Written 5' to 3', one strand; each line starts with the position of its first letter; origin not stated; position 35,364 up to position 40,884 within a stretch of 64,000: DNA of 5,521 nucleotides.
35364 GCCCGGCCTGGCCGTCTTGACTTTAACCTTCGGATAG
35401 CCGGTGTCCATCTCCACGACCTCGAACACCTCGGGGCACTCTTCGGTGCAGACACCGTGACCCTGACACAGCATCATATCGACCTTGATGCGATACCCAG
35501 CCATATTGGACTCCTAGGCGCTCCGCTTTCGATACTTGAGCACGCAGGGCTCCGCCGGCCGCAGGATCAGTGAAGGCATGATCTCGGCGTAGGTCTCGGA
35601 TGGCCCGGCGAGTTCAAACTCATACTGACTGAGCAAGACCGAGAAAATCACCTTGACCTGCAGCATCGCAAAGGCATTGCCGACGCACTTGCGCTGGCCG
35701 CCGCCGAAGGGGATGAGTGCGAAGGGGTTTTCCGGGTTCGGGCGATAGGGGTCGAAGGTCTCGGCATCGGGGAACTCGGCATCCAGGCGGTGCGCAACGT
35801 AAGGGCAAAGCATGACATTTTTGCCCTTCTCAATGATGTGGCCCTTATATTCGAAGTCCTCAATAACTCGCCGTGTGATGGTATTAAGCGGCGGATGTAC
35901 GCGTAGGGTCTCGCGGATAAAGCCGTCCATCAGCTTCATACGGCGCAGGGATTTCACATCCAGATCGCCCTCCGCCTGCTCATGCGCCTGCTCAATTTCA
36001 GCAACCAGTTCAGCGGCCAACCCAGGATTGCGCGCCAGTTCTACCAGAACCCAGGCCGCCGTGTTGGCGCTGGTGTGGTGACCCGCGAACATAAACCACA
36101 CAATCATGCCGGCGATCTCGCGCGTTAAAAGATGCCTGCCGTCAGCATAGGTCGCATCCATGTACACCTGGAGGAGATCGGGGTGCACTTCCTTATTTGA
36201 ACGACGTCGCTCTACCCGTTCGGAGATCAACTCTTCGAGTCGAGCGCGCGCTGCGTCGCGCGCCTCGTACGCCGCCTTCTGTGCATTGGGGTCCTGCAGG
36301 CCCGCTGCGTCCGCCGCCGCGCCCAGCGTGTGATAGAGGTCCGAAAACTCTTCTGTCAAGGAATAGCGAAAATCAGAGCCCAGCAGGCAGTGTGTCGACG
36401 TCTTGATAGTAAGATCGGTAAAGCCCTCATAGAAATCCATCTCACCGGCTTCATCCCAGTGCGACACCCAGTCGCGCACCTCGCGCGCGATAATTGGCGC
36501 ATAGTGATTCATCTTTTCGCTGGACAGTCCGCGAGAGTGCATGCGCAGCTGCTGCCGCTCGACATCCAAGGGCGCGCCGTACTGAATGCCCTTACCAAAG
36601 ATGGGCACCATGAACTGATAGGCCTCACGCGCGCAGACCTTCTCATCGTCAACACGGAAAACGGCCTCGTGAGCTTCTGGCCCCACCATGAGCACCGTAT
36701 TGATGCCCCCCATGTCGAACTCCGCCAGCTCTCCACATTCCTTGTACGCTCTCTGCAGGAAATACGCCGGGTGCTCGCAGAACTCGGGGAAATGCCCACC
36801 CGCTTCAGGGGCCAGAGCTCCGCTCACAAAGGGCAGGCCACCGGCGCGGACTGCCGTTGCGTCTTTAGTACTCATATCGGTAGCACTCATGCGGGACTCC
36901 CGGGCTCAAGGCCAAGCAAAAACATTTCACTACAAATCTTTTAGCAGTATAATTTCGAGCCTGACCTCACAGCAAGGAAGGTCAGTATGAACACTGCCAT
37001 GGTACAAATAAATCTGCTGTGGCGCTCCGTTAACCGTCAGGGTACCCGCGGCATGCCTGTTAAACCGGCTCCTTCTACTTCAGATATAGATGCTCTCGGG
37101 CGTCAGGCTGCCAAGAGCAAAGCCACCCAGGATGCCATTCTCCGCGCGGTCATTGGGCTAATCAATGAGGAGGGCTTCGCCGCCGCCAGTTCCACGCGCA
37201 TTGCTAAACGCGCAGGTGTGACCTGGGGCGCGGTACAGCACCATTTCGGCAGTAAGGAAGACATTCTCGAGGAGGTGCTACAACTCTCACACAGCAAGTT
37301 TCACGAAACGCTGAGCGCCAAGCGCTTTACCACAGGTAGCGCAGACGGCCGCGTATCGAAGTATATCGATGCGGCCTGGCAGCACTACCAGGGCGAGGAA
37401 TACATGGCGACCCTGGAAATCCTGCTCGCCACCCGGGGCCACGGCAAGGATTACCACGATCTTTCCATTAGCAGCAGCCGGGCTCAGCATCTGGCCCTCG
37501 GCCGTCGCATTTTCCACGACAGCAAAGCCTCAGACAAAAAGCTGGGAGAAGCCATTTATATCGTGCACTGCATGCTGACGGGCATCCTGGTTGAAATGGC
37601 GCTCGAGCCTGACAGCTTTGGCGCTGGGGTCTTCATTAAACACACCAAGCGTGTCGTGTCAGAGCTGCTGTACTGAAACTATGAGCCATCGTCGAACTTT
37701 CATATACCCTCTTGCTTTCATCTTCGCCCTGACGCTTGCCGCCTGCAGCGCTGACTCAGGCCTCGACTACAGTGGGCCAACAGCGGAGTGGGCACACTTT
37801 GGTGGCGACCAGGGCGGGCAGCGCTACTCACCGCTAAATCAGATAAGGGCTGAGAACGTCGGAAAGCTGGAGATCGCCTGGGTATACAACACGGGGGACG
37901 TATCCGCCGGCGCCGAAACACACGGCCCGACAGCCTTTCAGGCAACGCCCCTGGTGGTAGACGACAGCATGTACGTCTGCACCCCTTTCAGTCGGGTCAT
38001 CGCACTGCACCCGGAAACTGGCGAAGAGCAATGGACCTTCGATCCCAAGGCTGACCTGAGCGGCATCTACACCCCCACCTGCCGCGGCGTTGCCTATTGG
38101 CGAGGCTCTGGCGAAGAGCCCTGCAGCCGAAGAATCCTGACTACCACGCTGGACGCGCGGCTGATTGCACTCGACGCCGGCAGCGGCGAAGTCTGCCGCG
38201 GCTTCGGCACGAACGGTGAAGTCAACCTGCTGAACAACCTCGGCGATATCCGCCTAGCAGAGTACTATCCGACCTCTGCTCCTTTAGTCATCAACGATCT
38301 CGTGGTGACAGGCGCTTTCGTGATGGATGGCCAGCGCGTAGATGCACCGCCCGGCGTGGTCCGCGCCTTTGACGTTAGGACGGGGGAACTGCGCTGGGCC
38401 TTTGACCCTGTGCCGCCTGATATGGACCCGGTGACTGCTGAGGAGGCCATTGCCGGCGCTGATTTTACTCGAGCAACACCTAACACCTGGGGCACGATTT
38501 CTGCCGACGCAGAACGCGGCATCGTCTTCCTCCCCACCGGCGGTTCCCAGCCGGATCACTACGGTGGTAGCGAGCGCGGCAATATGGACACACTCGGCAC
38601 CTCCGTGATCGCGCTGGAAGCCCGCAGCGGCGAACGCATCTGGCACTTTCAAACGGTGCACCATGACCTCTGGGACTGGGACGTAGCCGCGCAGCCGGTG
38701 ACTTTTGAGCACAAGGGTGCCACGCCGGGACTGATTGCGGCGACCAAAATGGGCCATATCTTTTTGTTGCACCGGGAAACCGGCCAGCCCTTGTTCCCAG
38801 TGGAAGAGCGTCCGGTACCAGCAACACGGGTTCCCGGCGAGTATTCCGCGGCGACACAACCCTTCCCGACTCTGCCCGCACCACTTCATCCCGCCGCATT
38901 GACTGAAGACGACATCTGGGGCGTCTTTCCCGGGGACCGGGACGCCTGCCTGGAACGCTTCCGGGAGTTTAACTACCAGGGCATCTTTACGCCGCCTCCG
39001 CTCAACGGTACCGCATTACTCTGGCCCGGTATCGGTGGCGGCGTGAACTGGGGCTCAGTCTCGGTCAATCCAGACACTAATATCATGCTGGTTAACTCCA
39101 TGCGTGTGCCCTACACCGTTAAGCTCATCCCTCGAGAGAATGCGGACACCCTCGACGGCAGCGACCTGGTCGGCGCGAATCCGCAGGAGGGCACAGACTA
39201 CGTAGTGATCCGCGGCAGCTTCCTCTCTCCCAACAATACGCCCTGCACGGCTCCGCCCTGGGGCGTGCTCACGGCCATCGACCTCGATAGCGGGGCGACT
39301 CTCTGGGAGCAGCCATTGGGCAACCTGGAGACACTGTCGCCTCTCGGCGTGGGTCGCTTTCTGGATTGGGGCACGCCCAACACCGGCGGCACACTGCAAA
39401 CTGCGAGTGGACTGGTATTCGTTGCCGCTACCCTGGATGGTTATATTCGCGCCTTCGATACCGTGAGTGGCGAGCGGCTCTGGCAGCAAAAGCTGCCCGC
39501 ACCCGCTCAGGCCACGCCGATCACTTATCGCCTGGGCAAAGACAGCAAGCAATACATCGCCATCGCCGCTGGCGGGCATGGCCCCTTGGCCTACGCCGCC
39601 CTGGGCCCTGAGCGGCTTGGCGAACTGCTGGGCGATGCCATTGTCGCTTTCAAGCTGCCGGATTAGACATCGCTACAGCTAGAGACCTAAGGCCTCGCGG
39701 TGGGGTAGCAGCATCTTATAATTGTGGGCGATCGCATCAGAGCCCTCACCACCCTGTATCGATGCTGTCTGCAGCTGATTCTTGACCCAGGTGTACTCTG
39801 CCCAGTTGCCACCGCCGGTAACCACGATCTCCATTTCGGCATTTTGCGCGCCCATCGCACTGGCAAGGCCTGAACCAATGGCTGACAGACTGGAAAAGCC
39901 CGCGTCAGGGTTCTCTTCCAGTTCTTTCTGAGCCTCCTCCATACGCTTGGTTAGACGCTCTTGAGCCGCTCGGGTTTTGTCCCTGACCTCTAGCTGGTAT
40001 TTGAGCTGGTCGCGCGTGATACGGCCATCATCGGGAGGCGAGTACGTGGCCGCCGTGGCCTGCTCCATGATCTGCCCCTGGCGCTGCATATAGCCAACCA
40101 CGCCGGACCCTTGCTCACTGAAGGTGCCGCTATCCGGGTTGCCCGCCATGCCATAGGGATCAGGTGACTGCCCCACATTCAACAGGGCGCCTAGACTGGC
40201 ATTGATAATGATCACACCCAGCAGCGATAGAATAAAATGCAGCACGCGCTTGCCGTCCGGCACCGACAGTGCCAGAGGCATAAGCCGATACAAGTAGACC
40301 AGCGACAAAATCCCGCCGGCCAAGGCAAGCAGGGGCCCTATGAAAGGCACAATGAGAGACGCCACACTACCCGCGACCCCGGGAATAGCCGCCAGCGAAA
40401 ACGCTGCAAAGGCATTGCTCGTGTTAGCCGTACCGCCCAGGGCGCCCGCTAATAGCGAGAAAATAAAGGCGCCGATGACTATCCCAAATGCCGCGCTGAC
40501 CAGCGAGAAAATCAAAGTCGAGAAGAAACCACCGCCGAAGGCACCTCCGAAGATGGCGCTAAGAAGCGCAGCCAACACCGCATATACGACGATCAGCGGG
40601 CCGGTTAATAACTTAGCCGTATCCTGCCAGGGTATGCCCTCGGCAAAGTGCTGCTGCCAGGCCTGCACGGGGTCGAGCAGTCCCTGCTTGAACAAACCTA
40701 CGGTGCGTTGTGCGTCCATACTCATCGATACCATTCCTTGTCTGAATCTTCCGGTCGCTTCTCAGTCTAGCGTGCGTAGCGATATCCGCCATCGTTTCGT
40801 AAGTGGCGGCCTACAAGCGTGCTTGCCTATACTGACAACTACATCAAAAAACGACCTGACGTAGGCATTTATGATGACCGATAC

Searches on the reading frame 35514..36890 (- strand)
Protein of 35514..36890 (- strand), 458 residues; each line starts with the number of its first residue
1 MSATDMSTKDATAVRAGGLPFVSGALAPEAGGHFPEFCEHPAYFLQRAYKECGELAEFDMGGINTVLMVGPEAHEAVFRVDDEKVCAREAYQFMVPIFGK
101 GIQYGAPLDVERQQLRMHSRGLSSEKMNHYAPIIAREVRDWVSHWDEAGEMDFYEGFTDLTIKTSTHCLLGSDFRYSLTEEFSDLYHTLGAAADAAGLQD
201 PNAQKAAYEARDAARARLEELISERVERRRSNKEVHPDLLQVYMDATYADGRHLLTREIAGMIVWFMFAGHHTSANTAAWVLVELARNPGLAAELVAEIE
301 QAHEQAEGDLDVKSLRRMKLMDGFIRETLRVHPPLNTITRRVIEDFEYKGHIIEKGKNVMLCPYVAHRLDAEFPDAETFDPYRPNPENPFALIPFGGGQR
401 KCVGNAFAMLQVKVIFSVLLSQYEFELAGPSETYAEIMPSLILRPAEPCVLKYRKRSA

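Call 24: search_protein_families(library=pfam, proteins=[window:35514-36890:-], max_evalue=0.001)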
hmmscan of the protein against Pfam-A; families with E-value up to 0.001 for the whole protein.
window:35514-36890:- (458 aa): 1 family
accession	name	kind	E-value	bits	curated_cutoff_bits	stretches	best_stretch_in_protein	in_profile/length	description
PF00067.27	p450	-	8.4e-65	219.8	22.8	1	32-448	11-457/462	Cytochrome P450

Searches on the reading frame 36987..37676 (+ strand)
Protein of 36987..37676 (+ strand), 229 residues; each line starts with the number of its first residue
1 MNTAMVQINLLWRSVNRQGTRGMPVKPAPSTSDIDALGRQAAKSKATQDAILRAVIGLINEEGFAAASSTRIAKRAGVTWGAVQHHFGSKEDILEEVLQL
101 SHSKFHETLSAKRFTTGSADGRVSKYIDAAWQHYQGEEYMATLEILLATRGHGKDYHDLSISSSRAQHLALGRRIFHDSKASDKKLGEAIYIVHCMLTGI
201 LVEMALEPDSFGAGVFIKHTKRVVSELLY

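Call 23: search_protein_families(library=pfam, proteins=[window:36987-37676:+], max_evalue=0.001)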
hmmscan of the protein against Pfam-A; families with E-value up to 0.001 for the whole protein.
window:36987-37676:+ (229 aa): 1 family
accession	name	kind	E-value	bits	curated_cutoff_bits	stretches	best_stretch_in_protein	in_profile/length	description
PF00440.29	TetR_N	-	2e-12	47.1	24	1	51-97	1-47/47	Bacterial regulatory proteins, tetR family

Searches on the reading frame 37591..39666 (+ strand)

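Call 23: search_protein_families(library=pfam, proteins=[window:37591-39666:+], max_evalue=0.001)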
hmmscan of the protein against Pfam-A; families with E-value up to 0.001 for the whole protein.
window:37591-39666:+ (691 aa): 3 families
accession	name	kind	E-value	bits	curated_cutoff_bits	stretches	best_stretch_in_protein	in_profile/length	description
PF01011.28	PQQ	-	1.8e-221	737.4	26.7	1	67-656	1-595/595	Glucose/ethanol/alcohol dehydrogenase, beta-propeller domain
PF13360.13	PQQ_2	-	4.5e-17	62.9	27.6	2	558-644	3-70/233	Outer membrane protein assembly factor BamB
PF13570.13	Beta-prop_ACSF4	-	1.2e-07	31.9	133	0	609-646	147-184/329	Beta-alanine-activating enzyme, beta-propeller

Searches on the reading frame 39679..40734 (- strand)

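Call 23: search_protein_families(library=pfam, proteins=[window:39679-40734:-], max_evalue=0.001)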
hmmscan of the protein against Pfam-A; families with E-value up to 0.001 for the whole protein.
window:39679-40734:- (351 aa): 1 family
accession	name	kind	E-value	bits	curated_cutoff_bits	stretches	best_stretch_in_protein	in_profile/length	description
PF04893.22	Yip1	-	4.1e-10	40.2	28.6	1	19-177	4-168/173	Yip1 domain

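Call 52: search_protein_families(library=ncbifam, proteins=[window:39679-40734:-], max_evalue=0.01)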
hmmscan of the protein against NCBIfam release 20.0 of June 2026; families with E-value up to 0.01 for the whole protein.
window:39679-40734:- (351 aa): 0 families
